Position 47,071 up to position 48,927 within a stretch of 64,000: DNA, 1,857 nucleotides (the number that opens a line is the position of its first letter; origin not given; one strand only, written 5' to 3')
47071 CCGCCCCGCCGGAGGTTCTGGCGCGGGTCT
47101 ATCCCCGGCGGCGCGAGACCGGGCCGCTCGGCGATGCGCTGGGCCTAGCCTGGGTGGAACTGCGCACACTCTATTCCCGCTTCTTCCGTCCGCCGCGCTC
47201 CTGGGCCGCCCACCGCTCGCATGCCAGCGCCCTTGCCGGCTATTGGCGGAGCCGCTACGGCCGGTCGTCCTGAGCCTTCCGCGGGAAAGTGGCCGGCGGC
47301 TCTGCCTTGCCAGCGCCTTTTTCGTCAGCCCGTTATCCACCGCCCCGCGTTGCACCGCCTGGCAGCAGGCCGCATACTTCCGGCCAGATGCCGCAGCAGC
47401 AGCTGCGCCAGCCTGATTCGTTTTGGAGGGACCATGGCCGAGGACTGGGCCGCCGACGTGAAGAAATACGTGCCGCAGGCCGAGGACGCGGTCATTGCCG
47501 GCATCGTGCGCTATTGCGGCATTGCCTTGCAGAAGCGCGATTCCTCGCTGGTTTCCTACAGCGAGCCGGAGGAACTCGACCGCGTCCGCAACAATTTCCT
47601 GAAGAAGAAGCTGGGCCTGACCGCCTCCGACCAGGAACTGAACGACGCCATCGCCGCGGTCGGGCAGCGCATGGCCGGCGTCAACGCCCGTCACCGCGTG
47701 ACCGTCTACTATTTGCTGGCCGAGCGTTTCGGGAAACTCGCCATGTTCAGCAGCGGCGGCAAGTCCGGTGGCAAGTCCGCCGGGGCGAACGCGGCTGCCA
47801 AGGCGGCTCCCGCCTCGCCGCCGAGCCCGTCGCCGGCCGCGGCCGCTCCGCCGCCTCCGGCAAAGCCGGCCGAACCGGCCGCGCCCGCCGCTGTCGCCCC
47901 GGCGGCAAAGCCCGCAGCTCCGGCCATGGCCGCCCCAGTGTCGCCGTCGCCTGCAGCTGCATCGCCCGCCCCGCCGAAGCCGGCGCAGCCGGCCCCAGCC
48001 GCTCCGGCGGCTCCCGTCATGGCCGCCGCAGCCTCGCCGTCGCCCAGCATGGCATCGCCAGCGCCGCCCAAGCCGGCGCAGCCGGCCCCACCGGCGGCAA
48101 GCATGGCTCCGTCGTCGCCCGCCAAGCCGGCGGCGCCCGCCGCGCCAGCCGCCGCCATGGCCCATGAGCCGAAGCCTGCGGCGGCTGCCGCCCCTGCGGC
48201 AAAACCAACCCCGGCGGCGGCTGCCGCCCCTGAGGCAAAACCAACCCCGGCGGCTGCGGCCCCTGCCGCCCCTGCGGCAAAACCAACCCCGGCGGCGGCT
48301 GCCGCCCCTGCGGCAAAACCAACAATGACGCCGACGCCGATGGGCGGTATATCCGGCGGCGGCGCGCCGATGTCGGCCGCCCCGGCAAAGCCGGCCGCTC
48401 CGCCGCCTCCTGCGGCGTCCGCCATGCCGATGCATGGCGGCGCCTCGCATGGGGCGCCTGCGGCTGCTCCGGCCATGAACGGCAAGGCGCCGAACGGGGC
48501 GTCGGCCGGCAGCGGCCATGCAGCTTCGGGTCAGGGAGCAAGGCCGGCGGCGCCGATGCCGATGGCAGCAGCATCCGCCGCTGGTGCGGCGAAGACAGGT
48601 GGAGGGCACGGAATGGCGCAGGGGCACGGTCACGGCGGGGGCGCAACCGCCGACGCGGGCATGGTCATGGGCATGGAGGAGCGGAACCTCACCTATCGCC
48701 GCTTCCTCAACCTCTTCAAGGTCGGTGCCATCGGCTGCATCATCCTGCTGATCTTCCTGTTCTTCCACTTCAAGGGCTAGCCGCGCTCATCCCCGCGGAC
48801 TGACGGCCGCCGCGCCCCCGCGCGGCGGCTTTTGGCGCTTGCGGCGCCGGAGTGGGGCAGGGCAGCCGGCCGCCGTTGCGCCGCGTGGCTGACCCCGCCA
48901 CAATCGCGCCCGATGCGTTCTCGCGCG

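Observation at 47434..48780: Unusual fusion: DUF2853 + ~300-aa Pro/Ala/Lys tandem-repeat linker + COX-IV-like transmembrane tail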

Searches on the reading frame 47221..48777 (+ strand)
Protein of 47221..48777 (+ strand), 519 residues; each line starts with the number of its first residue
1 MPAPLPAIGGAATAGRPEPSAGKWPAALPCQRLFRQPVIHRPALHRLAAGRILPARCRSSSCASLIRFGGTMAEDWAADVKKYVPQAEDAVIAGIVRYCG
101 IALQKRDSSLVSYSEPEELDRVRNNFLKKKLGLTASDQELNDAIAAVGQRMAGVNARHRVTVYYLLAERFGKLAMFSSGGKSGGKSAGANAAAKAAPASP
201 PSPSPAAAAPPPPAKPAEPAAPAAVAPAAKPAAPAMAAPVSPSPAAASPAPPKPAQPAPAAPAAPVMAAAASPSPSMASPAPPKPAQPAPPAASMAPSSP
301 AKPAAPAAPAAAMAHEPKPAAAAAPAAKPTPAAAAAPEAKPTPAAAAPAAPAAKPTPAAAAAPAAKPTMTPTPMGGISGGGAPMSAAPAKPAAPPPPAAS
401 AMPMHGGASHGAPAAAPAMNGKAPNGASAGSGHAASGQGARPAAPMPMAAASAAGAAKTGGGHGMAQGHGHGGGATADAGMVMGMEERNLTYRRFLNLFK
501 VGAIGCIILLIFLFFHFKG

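Call 5: search_protein_families(library=pfam, proteins=[window:47434-48777:+], max_evalue=10)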
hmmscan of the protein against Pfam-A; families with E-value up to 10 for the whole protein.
window:47434-48777:+ (448 aa): 2 families
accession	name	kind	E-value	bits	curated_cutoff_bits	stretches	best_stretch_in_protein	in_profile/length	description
PF11015.13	DUF2853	-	6.9e-30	104.1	25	1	5-102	2-100/101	Protein of unknown function (DUF2853)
PF07835.17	COX4_pro_2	-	0.0012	19.4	22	1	398-444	1-44/46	Bacterial aa3 type cytochrome c oxidase subunit IV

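Call 6: search_protein_families(library=ncbifam, proteins=[window:47434-48777:+], max_evalue=10)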
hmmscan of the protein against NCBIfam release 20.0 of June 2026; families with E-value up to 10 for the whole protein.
window:47434-48777:+ (448 aa): 0 families

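Call 7: find_homologous_proteins(query=window:47434-48777:+)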
Query window:47434-48777:+ (448 aa): 154 proteins with E <= 0.001 among 8000 candidates; the best 120 are listed.
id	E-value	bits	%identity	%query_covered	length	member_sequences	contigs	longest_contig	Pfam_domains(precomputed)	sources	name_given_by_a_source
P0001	3.0e-46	177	72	23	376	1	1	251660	PF00691.26,PF11015.14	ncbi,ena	-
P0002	5.5e-46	176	73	25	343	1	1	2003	PF00691.26,PF11015.14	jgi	jgi:outer membrane protein OmpA-like peptidoglycan-associated protein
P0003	5.2e-45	173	75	21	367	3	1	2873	PF00691.26,PF11015.14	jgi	jgi:outer membrane protein OmpA-like peptidoglycan-associated protein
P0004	5.5e-45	173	70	23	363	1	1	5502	PF00691.26,PF11015.14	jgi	jgi:outer membrane protein OmpA-like peptidoglycan-associated protein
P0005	3.5e-44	170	72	23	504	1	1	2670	PF00691.26,PF11015.14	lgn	-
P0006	4.7e-44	169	76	23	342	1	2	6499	PF00691.26,PF11015.14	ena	-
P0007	1.1e-43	168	75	23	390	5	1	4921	PF00691.26,PF11015.14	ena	-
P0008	2.8e-43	167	67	23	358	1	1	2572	PF00691.26,PF11015.14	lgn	-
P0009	5.4e-43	166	66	23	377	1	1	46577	PF00691.26,PF11015.14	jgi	jgi:outer membrane protein OmpA-like peptidoglycan-associated protein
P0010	6.3e-43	166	53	34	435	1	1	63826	PF00691.26,PF11015.14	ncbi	-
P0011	7.1e-43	166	70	23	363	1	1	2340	PF00691.26,PF11015.14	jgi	jgi:outer membrane protein OmpA-like peptidoglycan-associated protein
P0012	7.6e-43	165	73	23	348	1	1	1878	PF00691.26,PF11015.14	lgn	-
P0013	9.7e-43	165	69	23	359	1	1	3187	PF00691.26,PF11015.14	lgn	-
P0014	9.9e-43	165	-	-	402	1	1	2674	PF00691.26,PF11015.14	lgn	-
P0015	1.1e-42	165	-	-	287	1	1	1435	PF11015.14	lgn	-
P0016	1.9e-42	164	68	23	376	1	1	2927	PF00691.26,PF11015.14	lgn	-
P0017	2.8e-42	164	69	24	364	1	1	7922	PF00691.26,PF11015.14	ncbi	-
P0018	8.8e-42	162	64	25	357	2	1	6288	PF00691.26,PF11015.14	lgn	-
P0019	1.8e-41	161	65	23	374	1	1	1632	PF00691.26,PF11015.14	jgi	jgi:outer membrane protein OmpA-like peptidoglycan-associated protein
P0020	2.5e-41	161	63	23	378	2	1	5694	PF00691.26,PF11015.14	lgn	-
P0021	3.9e-41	160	67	23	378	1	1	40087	PF00691.26,PF11015.14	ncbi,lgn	-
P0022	4.3e-41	160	63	24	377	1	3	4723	PF00691.26,PF11015.14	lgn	-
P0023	4.7e-41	160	72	23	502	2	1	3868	PF00691.26,PF11015.14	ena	-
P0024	7.0e-41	159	65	25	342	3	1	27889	PF00691.26,PF11015.14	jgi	jgi:outer membrane protein OmpA-like peptidoglycan-associated protein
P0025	7.5e-41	159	52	35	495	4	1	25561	PF00691.26,PF11015.14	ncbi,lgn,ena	-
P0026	1.1e-40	158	62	23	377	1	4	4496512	PF00691.26,PF11015.14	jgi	jgi:outer membrane protein OmpA-like peptidoglycan-associated protein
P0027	1.1e-40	158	66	23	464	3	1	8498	PF00691.26,PF11015.14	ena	-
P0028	1.6e-40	158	60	29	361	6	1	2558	PF00691.26,PF11015.14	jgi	jgi:outer membrane protein OmpA-like peptidoglycan-associated protein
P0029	1.6e-40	158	65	23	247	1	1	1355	PF11015.14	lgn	-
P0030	1.7e-40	158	62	23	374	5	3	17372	PF00691.26,PF11015.14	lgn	-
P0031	2.0e-40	158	61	23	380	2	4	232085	PF00691.26,PF11015.14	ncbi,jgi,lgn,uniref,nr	ncbi:DUF2853 family protein [Sphingopyxis sp.]|jgi:outer membrane protein OmpA-like peptidoglycan-as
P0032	2.0e-40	158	63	23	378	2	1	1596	PF00691.26,PF11015.14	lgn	-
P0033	2.1e-40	157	62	23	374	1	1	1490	PF00691.26,PF11015.14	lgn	-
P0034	2.3e-40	157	65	23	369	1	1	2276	PF00691.26,PF11015.14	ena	-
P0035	5.9e-40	156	62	23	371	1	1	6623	PF00691.26,PF11015.14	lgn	-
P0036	7.7e-40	156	51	34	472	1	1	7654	PF00691.26,PF11015.14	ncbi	-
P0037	8.5e-40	155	-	-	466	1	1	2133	PF00691.26,PF11015.14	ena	-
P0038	2.0e-39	154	65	23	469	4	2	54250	PF00691.26,PF11015.14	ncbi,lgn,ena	-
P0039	2.3e-39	154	63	23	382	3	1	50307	PF00691.26,PF11015.14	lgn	-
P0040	4.7e-39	153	68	23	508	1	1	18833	PF00691.26,PF11015.14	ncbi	ncbi:MAG: DUF2853 family protein [Novosphingobium sp.]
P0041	5.2e-39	153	74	23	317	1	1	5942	PF00691.26,PF11015.14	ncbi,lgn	ncbi:MAG: DUF2853 family protein [Sandaracinobacter sp.]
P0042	5.5e-39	153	69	23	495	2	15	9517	PF00691.26,PF11015.14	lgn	-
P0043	6.0e-39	153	63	23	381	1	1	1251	PF00691.26,PF11015.14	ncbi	-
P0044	6.3e-39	153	73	23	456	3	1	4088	PF00691.26,PF11015.14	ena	-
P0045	7.9e-39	152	68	23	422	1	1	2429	PF00691.26,PF11015.14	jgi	jgi:outer membrane protein OmpA-like peptidoglycan-associated protein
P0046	1.0e-38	152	-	-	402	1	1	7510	PF00691.26,PF11015.14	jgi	jgi:outer membrane protein OmpA-like peptidoglycan-associated protein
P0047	1.3e-38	152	68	25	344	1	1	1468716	PF00691.26,PF11015.14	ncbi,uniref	ncbi:DUF2853 family protein [Phenylobacterium sp. LjRoot219]|uniref:DUF2853 family protein n=1 Tax=P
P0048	1.3e-38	152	64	25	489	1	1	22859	PF00691.26,PF11015.14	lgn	-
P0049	1.6e-38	151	70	24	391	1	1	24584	PF00691.26,PF11015.14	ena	-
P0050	2.6e-38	151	70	24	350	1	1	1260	PF00691.26,PF11015.14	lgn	-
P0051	3.2e-38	150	65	23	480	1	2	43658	PF00691.26,PF11015.14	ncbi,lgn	-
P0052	4.1e-38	150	67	23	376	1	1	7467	PF00691.26,PF11015.14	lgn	-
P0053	5.3e-38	150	47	27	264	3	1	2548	PF11015.14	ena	-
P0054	5.8e-38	149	47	38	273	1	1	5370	PF11015.14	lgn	-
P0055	6.2e-38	149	-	-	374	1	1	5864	PF00691.26,PF11015.14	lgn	-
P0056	6.5e-38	149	-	-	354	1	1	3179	PF00691.26,PF11015.14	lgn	-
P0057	7.8e-38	149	65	24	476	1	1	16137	PF00691.26,PF11015.14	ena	-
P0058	8.1e-38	149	61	23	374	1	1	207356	PF00691.26,PF11015.14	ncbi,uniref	ncbi:DUF2853 family protein [Sphingopyxis sp.]|uniref:DUF2853 family protein n=1 Tax=Sphingopyxis sp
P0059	1.0e-37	149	-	-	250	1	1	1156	PF11015.14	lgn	-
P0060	1.1e-37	148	63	26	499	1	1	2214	PF00691.26,PF11015.14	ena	-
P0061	1.3e-37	148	-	-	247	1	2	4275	PF11015.14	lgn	-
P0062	1.5e-37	148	50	39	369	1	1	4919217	PF00691.26,PF11015.14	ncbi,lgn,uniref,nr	ncbi:outer membrane protein OmpA-like peptidoglycan-associated protein [Sphingopyxis sp. OAS728]|uni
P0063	1.5e-37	148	69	23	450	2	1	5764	PF11015.14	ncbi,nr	ncbi:MAG: DUF2853 family protein, partial [Proteobacteria bacterium]|nr:DUF2853 family protein [Pseu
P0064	1.6e-37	148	57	29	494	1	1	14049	PF00691.26,PF11015.14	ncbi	-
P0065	2.1e-37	148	-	-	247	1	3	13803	PF11015.14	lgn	-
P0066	2.8e-37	147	51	34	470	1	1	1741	PF00691.26,PF11015.14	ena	-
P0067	2.9e-37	147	-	-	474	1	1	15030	PF00691.26,PF11015.14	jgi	-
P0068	4.9e-37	146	58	28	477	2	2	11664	PF00691.26,PF11015.14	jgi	jgi:outer membrane protein OmpA-like peptidoglycan-associated protein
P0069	5.4e-37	146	61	23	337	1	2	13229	PF00691.26,PF11015.14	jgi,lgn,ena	-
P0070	6.2e-37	146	74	21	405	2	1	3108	PF00691.26,PF11015.14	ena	-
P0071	6.3e-37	146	65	23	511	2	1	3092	PF00691.26,PF11015.14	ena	-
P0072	7.9e-37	146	67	23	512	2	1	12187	PF00691.26,PF11015.14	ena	-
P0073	8.2e-37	146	63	25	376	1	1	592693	PF00691.26,PF11015.14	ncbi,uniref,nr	ncbi:DUF2853 family protein [Parerythrobacter lacustris]|uniref:DUF2853 family protein n=1 Tax=Parer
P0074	1.1e-36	145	64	23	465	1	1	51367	PF00691.26,PF11015.14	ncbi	-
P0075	1.2e-36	145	69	23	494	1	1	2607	PF00691.26,PF11015.14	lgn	-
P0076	1.4e-36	145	71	22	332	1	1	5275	PF00691.26,PF11015.14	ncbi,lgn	ncbi:MAG: DUF2853 family protein [Polymorphobacter sp.]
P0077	1.5e-36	145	68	23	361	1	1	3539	PF00691.26,PF11015.14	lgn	-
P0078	2.1e-36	144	-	-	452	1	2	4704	PF00691.26,PF11015.14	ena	-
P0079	2.5e-36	144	66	23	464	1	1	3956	PF00691.26,PF11015.14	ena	-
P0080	3.0e-36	144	61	23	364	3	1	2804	PF00691.26,PF11015.14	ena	-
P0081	3.9e-36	143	67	23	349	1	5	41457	PF00691.26,PF11015.14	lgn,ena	-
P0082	4.9e-36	143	63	23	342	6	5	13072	PF00691.26,PF11015.14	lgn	-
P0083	5.4e-36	143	68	23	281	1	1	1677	PF11015.14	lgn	-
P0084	6.6e-36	143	49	30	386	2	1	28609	PF00691.26,PF11015.14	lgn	-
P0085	6.7e-36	143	66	23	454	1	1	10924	PF00691.26,PF11015.14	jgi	jgi:outer membrane protein OmpA-like peptidoglycan-associated protein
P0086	8.0e-36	142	68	23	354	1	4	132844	PF00691.26,PF11015.14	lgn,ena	-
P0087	8.6e-36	142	60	23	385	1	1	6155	PF00691.26,PF11015.14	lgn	-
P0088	8.8e-36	142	64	23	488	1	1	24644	PF00691.26,PF11015.14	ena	-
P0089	9.3e-36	142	65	25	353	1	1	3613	PF00691.26,PF11015.14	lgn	-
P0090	1.1e-35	142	51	42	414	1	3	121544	PF00691.26,PF11015.14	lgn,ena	-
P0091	1.2e-35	142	61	23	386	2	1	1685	PF00691.26,PF11015.14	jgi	jgi:outer membrane protein OmpA-like peptidoglycan-associated protein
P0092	2.0e-35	141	68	23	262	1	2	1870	PF11015.14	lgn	-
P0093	2.0e-35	141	60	23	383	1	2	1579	PF00691.26,PF11015.14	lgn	-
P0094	2.0e-35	141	64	23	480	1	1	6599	PF00691.26,PF11015.14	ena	-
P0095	2.4e-35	141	-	-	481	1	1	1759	PF00691.26,PF11015.14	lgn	-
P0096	2.7e-35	141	65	25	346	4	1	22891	PF00691.26,PF11015.14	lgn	-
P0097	3.1e-35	140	63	24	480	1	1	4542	PF00691.26,PF11015.14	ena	-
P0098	3.2e-35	140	68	23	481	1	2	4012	PF00691.26,PF11015.14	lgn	-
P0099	3.3e-35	140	63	24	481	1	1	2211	PF00691.26,PF11015.14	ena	-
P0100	3.6e-35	140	70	23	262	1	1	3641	PF11015.14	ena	-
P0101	3.7e-35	140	69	24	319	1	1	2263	PF00691.26,PF11015.14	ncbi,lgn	-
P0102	4.6e-35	140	63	23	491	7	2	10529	PF00691.26,PF11015.14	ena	-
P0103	4.8e-35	140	68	23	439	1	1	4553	PF00691.26,PF11015.14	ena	-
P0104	5.4e-35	140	69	23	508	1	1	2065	PF00691.26,PF11015.14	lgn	-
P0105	5.5e-35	140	-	-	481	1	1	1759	PF00691.26,PF11015.14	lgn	-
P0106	6.6e-35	139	63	24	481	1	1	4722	PF00691.26,PF11015.14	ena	-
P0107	6.6e-35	139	63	24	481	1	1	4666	PF00691.26,PF11015.14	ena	-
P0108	7.1e-35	139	63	24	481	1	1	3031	PF00691.26,PF11015.14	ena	-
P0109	9.2e-35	139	-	-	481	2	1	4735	PF00691.26,PF11015.14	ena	-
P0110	1.1e-34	139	68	23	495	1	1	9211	PF00691.26,PF11015.14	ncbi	-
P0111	1.1e-34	139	64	23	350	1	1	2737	PF00691.26,PF11015.14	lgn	-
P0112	1.1e-34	139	66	23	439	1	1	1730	PF00691.26,PF11015.14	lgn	-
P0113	1.5e-34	138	68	23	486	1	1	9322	PF00691.26,PF11015.14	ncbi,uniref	ncbi:MAG: DUF2853 family protein [Novosphingobium sp.]|uniref:DUF2853 family protein n=1 Tax=Novosph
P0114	1.6e-34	138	67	23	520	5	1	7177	PF00691.26,PF11015.14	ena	-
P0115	1.7e-34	138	-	-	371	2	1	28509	PF00691.26,PF11015.14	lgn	-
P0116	1.8e-34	138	64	23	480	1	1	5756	PF00691.26,PF11015.14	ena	-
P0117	2.6e-34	137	70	23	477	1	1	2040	PF00691.26,PF11015.14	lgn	-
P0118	3.7e-34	137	-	-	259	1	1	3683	PF11015.14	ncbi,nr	ncbi:MAG: DUF2853 family protein [Sphingomonadaceae bacterium]|nr:DUF2853 family protein [Sphingomon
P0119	4.4e-34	137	51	38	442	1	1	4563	PF00691.26,PF11015.14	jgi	jgi:outer membrane protein OmpA-like peptidoglycan-associated protein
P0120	5.9e-34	136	66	23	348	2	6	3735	PF00691.26,PF11015.14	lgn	-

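Call 10: find_encoding_contigs(protein=window:47434-48777:+, flank=10000, max_places=6)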
Protein window:47434-48777:+ (448 aa): no gene with exactly this product is on record in the collection.

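Call 24: find_encoding_contigs(protein=window:47221-48777:+, flank=10000, max_places=4)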
Protein window:47221-48777:+ (519 aa): no gene with exactly this product is on record in the collection.

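Call 67: search_protein_families(library=pfam, proteins=[P0015, P0029, P0053, P0054, P0083], max_evalue=0.1)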
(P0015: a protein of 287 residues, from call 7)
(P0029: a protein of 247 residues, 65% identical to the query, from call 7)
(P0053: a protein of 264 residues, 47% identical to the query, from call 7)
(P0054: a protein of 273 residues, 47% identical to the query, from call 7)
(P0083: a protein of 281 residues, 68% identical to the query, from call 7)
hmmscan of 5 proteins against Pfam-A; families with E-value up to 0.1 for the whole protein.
P0015 (287 aa): 1 family
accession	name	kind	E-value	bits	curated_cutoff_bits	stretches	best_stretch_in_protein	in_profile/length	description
PF11015.13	DUF2853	-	3.1e-31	108.4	25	1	16-112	2-99/101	Protein of unknown function (DUF2853)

P0029 (247 aa): 2 families
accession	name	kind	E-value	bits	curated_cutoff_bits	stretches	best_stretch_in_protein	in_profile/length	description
PF11015.13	DUF2853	-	3.8e-31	108.1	25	1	5-101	2-99/101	Protein of unknown function (DUF2853)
PF12244.13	DUF3606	-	0.037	14.3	24.3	0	36-81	9-47/54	Protein of unknown function (DUF3606)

P0053 (264 aa): 1 family
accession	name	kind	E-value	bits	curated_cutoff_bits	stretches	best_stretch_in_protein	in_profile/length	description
PF11015.13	DUF2853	-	1.1e-32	113.1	25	1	5-102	2-100/101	Protein of unknown function (DUF2853)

P0054 (273 aa): 1 family
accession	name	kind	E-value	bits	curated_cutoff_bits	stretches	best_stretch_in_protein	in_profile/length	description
PF11015.13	DUF2853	-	3.2e-28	98.7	25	1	5-102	2-100/101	Protein of unknown function (DUF2853)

P0083 (281 aa): 1 family
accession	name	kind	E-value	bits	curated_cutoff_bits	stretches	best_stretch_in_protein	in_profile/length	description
PF11015.13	DUF2853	-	4.5e-34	117.6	25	1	5-102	2-100/101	Protein of unknown function (DUF2853)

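Call 86: predict_structure(protein=window:47434-48777:+)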
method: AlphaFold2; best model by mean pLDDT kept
length: 448 residues; sequences in the alignment: 1
mean_pLDDT: 44.5   pTM: 0.21
mean pLDDT of the five models: 44.5, 43.8, 42.8, 41.9, 39.4
residues with pLDDT >= 90: 5; 70-90: 17; 50-70: 61; < 50: 365
segments of 3 or more residues with pLDDT < 50: 1-3, 29-52, 55-62, 72-128, 130-138, 145-169, 174-176, 178-181, 183-186, 191-210, 221-227, 229-319, 326-347, 349-376, 378-393, 395-418
pLDDT, mean of each block of 10 residues (from residue 1): 50 50 51 37 43 45 50 46 36 42 34 33 39 47 46 42 43 45 47 39 43 52 43 36 36 38 36 43 40 44 44 44 48 40 41 36 36 40 39 39 42 46 70 88 83
secondary structure, 60 per line:
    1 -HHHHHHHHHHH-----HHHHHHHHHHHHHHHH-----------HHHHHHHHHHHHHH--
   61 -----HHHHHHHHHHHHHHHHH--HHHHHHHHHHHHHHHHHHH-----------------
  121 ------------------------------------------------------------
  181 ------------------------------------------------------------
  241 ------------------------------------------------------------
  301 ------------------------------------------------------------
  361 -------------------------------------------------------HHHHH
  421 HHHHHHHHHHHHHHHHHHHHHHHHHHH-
elements in order: H2-12 H18-33 H45-58 H66-82 H85-103 H416-447
